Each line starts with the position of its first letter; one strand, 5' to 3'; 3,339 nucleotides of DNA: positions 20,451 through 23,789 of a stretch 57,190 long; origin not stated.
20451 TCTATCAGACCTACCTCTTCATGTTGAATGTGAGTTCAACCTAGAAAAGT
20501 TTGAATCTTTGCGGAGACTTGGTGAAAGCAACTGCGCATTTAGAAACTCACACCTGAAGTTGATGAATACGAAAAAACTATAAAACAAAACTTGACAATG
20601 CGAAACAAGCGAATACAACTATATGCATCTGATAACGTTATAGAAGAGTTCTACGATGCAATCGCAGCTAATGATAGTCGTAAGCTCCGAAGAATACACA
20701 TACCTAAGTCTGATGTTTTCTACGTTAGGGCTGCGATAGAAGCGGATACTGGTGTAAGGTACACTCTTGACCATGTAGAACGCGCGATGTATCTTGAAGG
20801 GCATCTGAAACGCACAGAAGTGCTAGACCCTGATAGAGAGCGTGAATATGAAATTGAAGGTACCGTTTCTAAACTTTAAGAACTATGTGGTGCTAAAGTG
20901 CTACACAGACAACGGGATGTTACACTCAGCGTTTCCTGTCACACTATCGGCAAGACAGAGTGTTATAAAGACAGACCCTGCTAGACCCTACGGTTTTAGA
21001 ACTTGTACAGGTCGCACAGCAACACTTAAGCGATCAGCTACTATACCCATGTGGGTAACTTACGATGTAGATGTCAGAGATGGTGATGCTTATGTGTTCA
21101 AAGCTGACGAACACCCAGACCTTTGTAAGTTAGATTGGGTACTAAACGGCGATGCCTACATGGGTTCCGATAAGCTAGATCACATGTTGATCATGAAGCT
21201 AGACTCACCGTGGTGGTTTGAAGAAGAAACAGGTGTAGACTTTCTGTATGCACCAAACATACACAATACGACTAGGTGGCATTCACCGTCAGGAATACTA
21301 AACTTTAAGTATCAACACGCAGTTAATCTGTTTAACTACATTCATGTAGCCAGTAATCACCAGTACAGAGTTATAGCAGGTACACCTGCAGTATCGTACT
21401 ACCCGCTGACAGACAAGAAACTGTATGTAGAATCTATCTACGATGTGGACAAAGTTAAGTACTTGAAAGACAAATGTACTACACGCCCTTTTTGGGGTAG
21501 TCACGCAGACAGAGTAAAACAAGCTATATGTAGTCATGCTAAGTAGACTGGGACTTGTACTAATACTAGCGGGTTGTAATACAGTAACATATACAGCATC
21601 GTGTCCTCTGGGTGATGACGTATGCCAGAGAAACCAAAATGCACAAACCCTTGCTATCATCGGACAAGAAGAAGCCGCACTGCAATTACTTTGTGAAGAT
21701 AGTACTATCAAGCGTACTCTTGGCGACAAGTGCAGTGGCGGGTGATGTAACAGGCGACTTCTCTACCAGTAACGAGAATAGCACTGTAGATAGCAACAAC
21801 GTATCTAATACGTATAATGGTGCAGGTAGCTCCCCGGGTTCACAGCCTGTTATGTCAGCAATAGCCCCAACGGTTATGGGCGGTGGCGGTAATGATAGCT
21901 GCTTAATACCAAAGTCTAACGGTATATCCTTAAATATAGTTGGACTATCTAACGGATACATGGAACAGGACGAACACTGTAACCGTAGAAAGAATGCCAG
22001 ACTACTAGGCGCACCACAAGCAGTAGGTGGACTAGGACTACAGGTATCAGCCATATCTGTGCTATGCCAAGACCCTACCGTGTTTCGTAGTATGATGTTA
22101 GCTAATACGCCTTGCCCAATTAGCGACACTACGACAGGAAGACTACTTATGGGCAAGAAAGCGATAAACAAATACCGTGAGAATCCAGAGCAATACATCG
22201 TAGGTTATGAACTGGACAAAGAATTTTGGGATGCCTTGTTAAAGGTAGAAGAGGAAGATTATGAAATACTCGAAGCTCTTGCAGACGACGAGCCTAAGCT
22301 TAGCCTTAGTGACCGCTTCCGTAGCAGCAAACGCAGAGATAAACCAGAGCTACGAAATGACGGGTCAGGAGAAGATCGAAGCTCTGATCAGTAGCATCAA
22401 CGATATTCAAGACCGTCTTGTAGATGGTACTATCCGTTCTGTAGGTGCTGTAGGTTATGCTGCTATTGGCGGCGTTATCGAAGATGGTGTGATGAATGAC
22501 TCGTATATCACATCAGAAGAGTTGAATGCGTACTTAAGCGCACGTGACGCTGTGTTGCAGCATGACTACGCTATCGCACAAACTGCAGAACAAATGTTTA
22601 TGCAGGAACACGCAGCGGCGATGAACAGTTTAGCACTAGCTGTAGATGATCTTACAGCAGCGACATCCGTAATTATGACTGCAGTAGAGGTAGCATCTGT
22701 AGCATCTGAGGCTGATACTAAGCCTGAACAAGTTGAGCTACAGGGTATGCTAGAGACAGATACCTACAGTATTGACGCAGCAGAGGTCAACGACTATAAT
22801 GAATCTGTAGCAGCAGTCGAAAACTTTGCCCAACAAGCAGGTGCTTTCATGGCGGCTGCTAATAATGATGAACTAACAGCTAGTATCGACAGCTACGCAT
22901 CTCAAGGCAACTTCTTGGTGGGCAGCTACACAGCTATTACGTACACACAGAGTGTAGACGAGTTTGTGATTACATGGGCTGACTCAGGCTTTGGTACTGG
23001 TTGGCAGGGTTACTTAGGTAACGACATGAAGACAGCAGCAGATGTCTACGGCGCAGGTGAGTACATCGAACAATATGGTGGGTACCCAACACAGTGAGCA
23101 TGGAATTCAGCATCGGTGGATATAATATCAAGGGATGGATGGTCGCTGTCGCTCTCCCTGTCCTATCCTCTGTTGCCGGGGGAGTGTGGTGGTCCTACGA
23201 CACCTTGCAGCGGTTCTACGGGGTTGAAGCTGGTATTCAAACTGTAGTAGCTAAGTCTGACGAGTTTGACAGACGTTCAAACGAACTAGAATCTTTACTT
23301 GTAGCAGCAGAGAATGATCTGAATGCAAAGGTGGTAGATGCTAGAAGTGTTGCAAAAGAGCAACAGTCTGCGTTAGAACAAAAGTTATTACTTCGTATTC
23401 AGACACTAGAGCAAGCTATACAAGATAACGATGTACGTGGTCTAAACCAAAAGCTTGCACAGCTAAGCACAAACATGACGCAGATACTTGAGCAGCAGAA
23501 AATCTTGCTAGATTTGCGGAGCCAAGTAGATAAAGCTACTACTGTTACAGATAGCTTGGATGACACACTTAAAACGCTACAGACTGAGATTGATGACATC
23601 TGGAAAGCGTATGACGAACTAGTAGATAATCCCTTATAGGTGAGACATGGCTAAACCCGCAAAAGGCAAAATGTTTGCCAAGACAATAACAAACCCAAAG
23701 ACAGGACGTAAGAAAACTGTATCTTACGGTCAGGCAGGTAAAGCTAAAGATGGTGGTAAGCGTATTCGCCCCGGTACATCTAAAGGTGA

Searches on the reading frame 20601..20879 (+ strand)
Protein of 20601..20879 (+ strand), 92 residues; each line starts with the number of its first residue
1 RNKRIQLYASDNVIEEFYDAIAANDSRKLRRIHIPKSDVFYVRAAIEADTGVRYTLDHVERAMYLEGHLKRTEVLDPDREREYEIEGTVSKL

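Call 33: search_protein_families(library=phrogs, proteins=[window:20601-20879:+], max_evalue=0.1)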
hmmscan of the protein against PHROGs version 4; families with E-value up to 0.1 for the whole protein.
window:20601-20879:+ (92 aa): 0 families

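Call 34: search_protein_families(library=pfam, proteins=[window:20601-20879:+], max_evalue=0.1)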
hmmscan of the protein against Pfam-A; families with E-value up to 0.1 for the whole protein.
window:20601-20879:+ (92 aa): 0 families

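Call 41: search_dna_similar(query=window:20601-20879:+, collection=phages, mode=protein, max_rows=40, max_evalue=0.001)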
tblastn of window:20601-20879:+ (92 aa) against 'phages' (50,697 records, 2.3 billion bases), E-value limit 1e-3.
Records with a match: 10; places in all: 10; records where one place covers at least 80% of the query: 6.
Best place of each record, by identity: 80-90% 1; 60-80% 3; <60% 6.
By first word of the organism name: Roseobacter 7; Puniceispirillum 2; Caudoviricetes 1.
By host as written in the record: Rhodobacteraceae bacterium FZCC0023 4; Candidatus Puniceispirillum marinum IMCC1322 2; Rhodobacteraceae bacterium FZCC0040 1; Rhodobacteraceae bacterium FZCC0012 1; Rhodobacteraceae bacterium FZCC0042 1; - 1.
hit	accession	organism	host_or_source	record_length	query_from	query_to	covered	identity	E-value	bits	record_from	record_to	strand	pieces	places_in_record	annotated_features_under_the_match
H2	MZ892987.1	Roseobacter phage CRP-207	Rhodobacteraceae bacterium FZCC0040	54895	1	82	89%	82.9%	2e-40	145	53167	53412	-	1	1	hypothetical protein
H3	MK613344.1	Roseobacter phage CRP-2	Rhodobacteraceae bacterium FZCC0023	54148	1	83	90%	69.9%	3e-33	125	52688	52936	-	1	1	hypothetical protein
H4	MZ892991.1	Roseobacter phage CRP-603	Rhodobacteraceae bacterium FZCC0012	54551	1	83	90%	68.7%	6e-33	124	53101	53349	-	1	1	hypothetical protein (x2)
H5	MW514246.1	Roseobacter phage CRP-9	Rhodobacteraceae bacterium FZCC0023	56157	2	84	90%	62.7%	3e-28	111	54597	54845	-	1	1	hypothetical protein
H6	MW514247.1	Roseobacter phage CRP-13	Rhodobacteraceae bacterium FZCC0023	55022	3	84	89%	51.2%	1e-20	89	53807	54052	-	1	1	hypothetical protein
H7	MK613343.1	Roseobacter phage CRP-1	Rhodobacteraceae bacterium FZCC0023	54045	3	83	88%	42.0%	4e-10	60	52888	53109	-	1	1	hypothetical protein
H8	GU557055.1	Puniceispirillum phage HMO-2011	Candidatus Puniceispirillum marinum ...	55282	3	67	71%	50.0%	8e-9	56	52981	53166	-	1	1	hypothetical protein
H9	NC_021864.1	Puniceispirillum phage HMO-2011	Candidatus Puniceispirillum marinum ...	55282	3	67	71%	50.0%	8e-9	56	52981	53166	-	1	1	hypothetical protein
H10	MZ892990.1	Roseobacter phage CRP-345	Rhodobacteraceae bacterium FZCC0042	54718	3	67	71%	49.2%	2e-11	64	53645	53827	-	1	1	hypothetical protein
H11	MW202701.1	Caudoviricetes sp.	Manatee Spring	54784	10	67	63%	46.6%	8e-7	50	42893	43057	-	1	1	hypothetical protein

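Call 42: get_annotated_region(hit=H8, flank=2500)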
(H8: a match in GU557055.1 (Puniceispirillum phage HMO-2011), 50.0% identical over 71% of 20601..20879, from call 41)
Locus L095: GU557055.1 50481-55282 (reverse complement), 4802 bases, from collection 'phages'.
description: Puniceispirillum phage HMO-2011, complete genome.
organism: Puniceispirillum phage HMO-2011 (NCBI taxid 948071)
taxonomy: Viruses; Duplodnaviria; Heunggongvirae; Uroviricota; Caudoviricetes
host: Candidatus Puniceispirillum marinum IMCC1322; source: -; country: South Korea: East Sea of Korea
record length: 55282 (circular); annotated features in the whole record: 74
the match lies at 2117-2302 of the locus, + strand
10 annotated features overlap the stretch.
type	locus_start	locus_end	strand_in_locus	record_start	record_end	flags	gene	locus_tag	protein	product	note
CDS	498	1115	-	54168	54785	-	-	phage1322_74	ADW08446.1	hypothetical protein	-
CDS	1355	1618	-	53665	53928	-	-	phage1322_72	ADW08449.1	hypothetical protein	-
CDS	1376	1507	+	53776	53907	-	-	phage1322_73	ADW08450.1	hypothetical protein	-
CDS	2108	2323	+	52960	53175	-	-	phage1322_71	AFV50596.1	hypothetical protein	-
CDS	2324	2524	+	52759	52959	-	-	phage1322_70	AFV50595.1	hypothetical protein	-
CDS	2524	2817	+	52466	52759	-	-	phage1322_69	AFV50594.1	hypothetical protein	-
CDS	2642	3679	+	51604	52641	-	-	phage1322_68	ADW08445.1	hypothetical protein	-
CDS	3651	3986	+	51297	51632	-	-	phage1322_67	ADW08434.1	hypothetical protein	-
CDS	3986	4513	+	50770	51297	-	-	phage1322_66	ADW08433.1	hypothetical protein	-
CDS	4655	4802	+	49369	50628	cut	-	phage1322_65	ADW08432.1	putative phage structural protein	similar to structural protein from Synechococcus phage S-RSM4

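Call 43: get_annotated_region(hit=H3, flank=2000)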
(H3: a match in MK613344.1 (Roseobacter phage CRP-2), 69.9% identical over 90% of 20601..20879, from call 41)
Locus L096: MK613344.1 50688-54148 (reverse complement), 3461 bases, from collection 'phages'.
description: Roseobacter phage CRP-2, complete genome.
organism: Roseobacter phage CRP-2 (NCBI taxid 2559281)
taxonomy: Viruses; Duplodnaviria; Heunggongvirae; Uroviricota; Caudoviricetes
host: Rhodobacteraceae bacterium FZCC0023; source: East Sea of China; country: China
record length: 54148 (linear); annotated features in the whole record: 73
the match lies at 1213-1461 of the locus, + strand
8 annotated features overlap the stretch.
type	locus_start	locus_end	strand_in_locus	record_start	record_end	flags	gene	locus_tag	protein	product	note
CDS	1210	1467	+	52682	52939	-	-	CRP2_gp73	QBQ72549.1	hypothetical protein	-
CDS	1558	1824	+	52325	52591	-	-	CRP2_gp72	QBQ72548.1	hypothetical protein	-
CDS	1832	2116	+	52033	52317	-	-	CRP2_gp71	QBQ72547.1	hypothetical protein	-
CDS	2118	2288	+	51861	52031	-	-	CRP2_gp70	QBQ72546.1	hypothetical protein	-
CDS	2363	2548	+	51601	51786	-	-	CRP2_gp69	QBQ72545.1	hypothetical protein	-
CDS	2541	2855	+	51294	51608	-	-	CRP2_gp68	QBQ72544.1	hypothetical protein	-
CDS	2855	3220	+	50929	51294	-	-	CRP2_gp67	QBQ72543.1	hypothetical protein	-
CDS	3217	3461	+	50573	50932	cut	-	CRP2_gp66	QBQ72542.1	hypothetical protein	-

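Call 44: get_annotated_region(hit=H4, flank=2000)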
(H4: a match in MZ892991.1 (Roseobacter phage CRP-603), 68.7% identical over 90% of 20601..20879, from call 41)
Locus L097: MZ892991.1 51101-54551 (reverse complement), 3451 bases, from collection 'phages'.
description: Roseobacter phage CRP-603, complete genome.
organism: Roseobacter phage CRP-603 (NCBI taxid 2873408)
taxonomy: Viruses; Duplodnaviria; Heunggongvirae; Uroviricota; Caudoviricetes
host: Rhodobacteraceae bacterium FZCC0012; source: seawater; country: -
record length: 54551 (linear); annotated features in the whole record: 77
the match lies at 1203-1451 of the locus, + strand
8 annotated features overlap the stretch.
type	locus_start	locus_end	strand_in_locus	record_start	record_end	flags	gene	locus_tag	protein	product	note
CDS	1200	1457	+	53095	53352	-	-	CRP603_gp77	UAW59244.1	hypothetical protein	-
CDS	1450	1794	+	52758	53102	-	-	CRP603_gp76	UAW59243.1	hypothetical protein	-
CDS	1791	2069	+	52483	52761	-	-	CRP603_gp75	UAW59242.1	hypothetical protein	-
CDS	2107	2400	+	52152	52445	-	-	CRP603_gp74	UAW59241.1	hypothetical protein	-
CDS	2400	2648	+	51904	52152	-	-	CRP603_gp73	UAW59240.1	hypothetical protein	-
CDS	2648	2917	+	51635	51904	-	-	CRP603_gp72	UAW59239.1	hypothetical protein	-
CDS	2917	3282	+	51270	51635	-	-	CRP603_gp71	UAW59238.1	hypothetical protein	-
CDS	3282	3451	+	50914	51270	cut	-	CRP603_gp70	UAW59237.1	hypothetical protein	-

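Call 45: get_annotated_region(hit=H5, flank=2000)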
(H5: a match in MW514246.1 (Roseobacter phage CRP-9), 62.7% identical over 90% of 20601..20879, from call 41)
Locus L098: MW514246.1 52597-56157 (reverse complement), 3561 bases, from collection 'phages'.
description: Roseobacter phage CRP-9, complete genome.
organism: Roseobacter phage CRP-9 (NCBI taxid 2813174)
taxonomy: Viruses; Duplodnaviria; Heunggongvirae; Uroviricota; Caudoviricetes
host: Rhodobacteraceae bacterium FZCC0023; source: seawater; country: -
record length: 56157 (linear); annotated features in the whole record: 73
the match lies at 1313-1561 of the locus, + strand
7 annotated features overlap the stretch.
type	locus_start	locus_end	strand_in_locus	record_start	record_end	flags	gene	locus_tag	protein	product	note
CDS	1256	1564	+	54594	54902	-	-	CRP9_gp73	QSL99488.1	hypothetical protein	-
CDS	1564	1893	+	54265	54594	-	-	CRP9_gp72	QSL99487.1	hypothetical protein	-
CDS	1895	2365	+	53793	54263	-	-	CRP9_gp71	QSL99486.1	putative endolysin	-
CDS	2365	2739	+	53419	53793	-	-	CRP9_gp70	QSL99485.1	hypothetical protein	-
CDS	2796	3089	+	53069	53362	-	-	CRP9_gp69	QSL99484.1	hypothetical protein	-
CDS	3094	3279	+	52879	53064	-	-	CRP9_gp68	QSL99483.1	hypothetical protein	-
CDS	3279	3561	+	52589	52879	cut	-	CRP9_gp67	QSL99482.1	hypothetical protein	-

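Call 46: get_annotated_region(hit=H6, flank=2000)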
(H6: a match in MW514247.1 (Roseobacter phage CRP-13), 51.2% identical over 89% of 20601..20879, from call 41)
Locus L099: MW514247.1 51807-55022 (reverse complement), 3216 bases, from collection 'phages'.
description: Roseobacter phage CRP-13, complete genome.
organism: Roseobacter phage CRP-13 (NCBI taxid 2813173)
taxonomy: Viruses; Duplodnaviria; Heunggongvirae; Uroviricota; Caudoviricetes
host: Rhodobacteraceae bacterium FZCC0023; source: seawater; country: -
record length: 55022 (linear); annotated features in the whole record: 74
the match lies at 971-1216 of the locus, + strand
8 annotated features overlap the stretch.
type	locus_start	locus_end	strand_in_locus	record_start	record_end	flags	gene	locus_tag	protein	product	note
CDS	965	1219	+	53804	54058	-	-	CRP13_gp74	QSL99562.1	hypothetical protein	-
CDS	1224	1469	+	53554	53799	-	-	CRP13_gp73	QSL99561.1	hypothetical protein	-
CDS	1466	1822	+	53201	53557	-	-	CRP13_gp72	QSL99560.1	hypothetical protein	-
CDS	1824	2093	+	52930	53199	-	-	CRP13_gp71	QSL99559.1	hypothetical protein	-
CDS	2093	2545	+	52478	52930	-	-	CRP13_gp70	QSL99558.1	putative endolysin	-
CDS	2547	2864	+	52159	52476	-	-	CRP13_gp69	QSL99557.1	hypothetical protein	-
CDS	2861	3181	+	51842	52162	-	-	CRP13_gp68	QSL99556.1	hypothetical protein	-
CDS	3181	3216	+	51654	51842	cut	-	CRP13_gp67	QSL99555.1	hypothetical protein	-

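Call 47: get_annotated_region(hit=H7, flank=2000)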
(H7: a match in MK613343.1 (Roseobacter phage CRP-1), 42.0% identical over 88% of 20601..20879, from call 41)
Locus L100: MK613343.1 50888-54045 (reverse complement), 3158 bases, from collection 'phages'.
description: Roseobacter phage CRP-1, complete genome.
organism: Roseobacter phage CRP-1 (NCBI taxid 2559280)
taxonomy: Viruses; Duplodnaviria; Heunggongvirae; Uroviricota; Caudoviricetes
host: Rhodobacteraceae bacterium FZCC0023; source: East Sea of China; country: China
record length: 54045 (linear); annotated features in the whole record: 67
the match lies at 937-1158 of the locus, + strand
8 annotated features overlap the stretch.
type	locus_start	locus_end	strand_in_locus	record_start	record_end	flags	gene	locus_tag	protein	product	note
CDS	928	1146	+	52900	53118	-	-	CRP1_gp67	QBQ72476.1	hypothetical protein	-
CDS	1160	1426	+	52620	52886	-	-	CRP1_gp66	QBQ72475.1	hypothetical protein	-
CDS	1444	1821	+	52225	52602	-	-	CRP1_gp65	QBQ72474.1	hypothetical protein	-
CDS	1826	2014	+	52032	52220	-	-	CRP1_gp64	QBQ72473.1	hypothetical protein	-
CDS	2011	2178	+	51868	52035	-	-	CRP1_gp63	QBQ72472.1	hypothetical protein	-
CDS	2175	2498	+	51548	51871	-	-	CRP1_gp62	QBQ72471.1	hypothetical protein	-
CDS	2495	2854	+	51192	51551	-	-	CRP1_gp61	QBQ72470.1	hypothetical protein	-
CDS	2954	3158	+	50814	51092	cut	-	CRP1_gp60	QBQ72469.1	hypothetical protein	-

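Call 48: get_annotated_region(hit=H10, flank=2000)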
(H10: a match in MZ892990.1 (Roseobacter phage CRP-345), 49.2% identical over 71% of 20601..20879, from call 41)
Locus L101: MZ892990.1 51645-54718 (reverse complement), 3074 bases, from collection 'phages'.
description: Roseobacter phage CRP-345, complete genome.
organism: Roseobacter phage CRP-345 (NCBI taxid 2873407)
taxonomy: Viruses; Duplodnaviria; Heunggongvirae; Uroviricota; Caudoviricetes
host: Rhodobacteraceae bacterium FZCC0042; source: seawater; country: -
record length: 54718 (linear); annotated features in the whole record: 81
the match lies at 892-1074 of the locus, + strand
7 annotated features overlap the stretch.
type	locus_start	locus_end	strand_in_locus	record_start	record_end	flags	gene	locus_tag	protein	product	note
CDS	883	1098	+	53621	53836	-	-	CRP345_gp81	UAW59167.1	hypothetical protein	-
CDS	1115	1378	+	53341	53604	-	-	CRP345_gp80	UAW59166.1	hypothetical protein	-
CDS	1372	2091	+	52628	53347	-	-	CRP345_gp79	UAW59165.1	hypothetical protein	-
CDS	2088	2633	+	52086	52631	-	-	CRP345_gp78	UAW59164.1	hypothetical protein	-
CDS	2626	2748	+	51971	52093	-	-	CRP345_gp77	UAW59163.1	hypothetical protein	-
CDS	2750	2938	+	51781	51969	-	-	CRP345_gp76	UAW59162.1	hypothetical protein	-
CDS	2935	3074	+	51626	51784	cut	-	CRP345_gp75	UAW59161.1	hypothetical protein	-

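Call 49: get_annotated_region(hit=H11, flank=3000)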
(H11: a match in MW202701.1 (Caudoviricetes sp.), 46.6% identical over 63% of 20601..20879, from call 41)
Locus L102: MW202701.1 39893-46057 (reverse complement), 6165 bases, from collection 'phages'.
description: Podoviridae sp. isolate ctYwJ313, complete genome.
organism: Caudoviricetes sp. (NCBI taxid 2832643)
taxonomy: Viruses; Duplodnaviria; Heunggongvirae; Uroviricota; Caudoviricetes
host: -; source: Manatee Spring; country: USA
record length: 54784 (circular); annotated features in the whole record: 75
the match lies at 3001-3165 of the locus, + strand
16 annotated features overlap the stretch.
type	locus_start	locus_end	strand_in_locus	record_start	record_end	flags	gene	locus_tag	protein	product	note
CDS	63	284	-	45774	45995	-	-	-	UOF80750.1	hypothetical protein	-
CDS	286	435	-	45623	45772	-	-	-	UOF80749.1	hypothetical protein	-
CDS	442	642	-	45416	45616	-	-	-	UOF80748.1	hypothetical protein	-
CDS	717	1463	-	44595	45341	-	-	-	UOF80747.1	hypothetical protein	-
CDS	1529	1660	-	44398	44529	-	-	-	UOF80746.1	hypothetical protein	-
CDS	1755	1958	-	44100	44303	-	-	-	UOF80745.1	hypothetical protein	-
CDS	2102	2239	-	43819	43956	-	-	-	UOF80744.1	hypothetical protein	-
CDS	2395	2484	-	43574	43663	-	-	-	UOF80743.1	hypothetical protein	-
CDS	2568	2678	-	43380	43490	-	-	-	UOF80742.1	hypothetical protein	-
CDS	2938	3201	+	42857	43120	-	-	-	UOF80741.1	hypothetical protein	-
CDS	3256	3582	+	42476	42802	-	-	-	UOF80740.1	hypothetical protein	-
CDS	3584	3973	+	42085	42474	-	-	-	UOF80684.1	high potential iron-sulfur protein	-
CDS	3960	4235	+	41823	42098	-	-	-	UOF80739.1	hypothetical protein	-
CDS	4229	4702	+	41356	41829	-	-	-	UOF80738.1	ribosomal L37ae protein family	-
CDS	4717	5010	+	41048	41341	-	-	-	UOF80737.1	hypothetical protein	-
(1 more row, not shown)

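Call 62: find_related_loci(query=A3, collection=viral_contigs, flank=2500)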
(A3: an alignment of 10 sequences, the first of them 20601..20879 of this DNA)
Query A3 (92 aa) in viral_contigs; peptide patterns used: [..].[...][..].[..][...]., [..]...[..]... (x = any residue, [..] = any of these).
600 stretches matched a pattern (row limit reached: there are more); 577 encode a relative of the query (tblastn E <= 1e-3); the best 80 are kept; 80 distinct loci.
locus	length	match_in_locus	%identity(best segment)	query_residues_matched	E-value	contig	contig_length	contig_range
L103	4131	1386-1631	88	1-82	1e-46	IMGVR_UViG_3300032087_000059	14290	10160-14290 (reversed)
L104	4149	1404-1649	89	1-82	1e-45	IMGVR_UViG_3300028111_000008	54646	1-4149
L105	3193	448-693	89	1-82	1e-45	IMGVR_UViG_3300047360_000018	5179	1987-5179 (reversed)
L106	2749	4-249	89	1-82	1e-45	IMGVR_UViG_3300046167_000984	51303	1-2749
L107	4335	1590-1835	89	1-82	1e-45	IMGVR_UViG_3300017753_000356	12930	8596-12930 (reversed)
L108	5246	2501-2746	89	1-82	2e-45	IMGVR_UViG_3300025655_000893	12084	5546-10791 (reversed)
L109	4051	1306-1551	85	1-82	1e-44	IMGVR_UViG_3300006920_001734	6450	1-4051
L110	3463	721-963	84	2-82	8e-45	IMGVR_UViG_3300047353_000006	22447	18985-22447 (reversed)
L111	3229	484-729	88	1-82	3e-44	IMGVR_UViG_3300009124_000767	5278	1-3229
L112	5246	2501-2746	85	1-82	3e-44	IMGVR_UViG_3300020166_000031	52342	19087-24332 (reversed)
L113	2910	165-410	85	1-82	2e-43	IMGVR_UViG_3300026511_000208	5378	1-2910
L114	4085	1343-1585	83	3-83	3e-43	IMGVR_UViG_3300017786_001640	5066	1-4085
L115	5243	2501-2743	83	3-83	3e-43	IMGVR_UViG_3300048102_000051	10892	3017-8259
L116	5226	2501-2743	80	3-83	3e-43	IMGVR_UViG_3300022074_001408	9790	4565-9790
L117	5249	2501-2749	78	1-83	2e-43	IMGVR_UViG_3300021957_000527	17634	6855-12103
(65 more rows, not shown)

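Call 95: find_related_loci(query=A3, collection=genome_contigs, flank=4000)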
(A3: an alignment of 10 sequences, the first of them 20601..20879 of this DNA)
Query A3 (92 aa) in genome_contigs; peptide patterns used: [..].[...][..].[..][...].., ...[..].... (x = any residue, [..] = any of these).
69 stretches matched a pattern; 6 encode a relative of the query (tblastn E <= 1e-3); 6 distinct loci.
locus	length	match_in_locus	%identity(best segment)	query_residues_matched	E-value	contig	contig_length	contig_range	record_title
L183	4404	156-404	70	1-83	5e-38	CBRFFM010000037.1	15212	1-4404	MAG TPA_asm: uncultured bacterium isolate SRR11839389_maxbin2_10 genome assembly, contig: ERZ27397411.1960, whole genome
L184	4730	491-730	69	4-83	4e-36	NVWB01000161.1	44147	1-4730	MAG: Blastopirellula sp. isolate NORP48 Contig_source1382A_23547, whole genome shotgun sequence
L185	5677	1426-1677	55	1-83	5e-28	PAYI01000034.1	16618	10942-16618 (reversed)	MAG: Flavobacteriaceae bacterium isolate SAT107 187196, whole genome shotgun sequence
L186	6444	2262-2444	54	3-67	2e-17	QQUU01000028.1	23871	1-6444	MAG: Bacteroidetes bacterium isolate IN_BCD_1 c_000000000039, whole genome shotgun sequence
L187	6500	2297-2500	39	2-72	1e-13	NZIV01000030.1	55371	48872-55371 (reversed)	MAG: Candidatus Neomarinimicrobiota bacterium isolate MED589 MHASMcontig_807657, whole genome shotgun sequence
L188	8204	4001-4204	39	2-72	1e-13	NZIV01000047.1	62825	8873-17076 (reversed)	MAG: Candidatus Neomarinimicrobiota bacterium isolate MED589 84293, whole genome shotgun sequence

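Call 97: search_solved_structures(query=A3, max_evalue=1)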
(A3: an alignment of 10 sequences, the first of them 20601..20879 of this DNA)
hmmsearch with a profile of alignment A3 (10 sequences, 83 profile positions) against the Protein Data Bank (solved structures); distinct sequences matched with E-value up to 1: 0.

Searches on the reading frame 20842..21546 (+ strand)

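Call 12: search_protein_families(library=phrogs, proteins=[window:20842-21546:+])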
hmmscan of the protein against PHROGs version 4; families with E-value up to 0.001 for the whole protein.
window:20842-21546:+ (234 aa): 1 family
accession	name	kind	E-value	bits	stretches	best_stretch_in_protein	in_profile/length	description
phrog_7084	-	unknown function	2.8e-06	28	1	53-196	59-202/240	-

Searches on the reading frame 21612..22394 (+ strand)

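Call 12: search_protein_families(library=phrogs, proteins=[window:21612-22394:+])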
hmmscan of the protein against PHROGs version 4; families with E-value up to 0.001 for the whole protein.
window:21612-22394:+ (260 aa): 1 family
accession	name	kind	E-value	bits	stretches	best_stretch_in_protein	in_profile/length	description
phrog_20531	-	unknown function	4.2e-06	27.4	1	50-170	158-275/314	-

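Call 77: search_protein_families(library=pfam, proteins=[window:21612-22394:+], max_evalue=0.05)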
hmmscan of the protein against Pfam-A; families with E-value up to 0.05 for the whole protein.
window:21612-22394:+ (260 aa): 0 families

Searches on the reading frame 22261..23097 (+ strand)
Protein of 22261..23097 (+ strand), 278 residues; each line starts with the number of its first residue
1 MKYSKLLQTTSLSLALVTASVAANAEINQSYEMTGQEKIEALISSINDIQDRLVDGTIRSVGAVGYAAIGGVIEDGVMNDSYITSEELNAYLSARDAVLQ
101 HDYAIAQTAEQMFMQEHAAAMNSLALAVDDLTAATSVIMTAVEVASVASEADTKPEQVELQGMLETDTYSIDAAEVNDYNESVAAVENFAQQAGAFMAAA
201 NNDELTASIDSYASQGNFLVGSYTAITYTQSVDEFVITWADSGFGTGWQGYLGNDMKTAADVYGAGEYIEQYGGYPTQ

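Call 12: search_protein_families(library=phrogs, proteins=[window:22261-23097:+])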
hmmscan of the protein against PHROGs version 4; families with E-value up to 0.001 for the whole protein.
window:22261-23097:+ (278 aa): 0 families

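Call 77: search_protein_families(library=pfam, proteins=[window:22261-23097:+], max_evalue=0.05)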
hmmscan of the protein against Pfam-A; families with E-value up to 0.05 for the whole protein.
window:22261-23097:+ (278 aa): 1 family
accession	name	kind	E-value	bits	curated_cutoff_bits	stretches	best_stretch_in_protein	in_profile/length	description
PF02030.20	Lipoprotein_8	-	0.0065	15.7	20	1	46-203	256-394/493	Hypothetical lipoprotein (MG045 family)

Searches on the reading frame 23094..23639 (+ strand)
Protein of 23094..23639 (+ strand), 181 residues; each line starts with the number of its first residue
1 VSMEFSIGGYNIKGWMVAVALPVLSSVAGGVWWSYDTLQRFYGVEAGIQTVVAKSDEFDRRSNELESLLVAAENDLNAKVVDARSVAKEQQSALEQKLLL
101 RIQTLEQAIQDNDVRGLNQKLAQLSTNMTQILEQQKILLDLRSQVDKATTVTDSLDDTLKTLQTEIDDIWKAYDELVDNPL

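Call 12: search_protein_families(library=phrogs, proteins=[window:23094-23639:+])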
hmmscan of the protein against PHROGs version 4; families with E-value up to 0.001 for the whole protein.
window:23094-23639:+ (181 aa): 0 families

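Call 77: search_protein_families(library=pfam, proteins=[window:23094-23639:+], max_evalue=0.05)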
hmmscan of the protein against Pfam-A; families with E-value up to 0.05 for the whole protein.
window:23094-23639:+ (181 aa): 1 family
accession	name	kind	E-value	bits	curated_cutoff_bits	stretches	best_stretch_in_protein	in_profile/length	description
PF05746.21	DALR_1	-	0.012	16.1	22.3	1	66-146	9-89/117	DALR anticodon binding domain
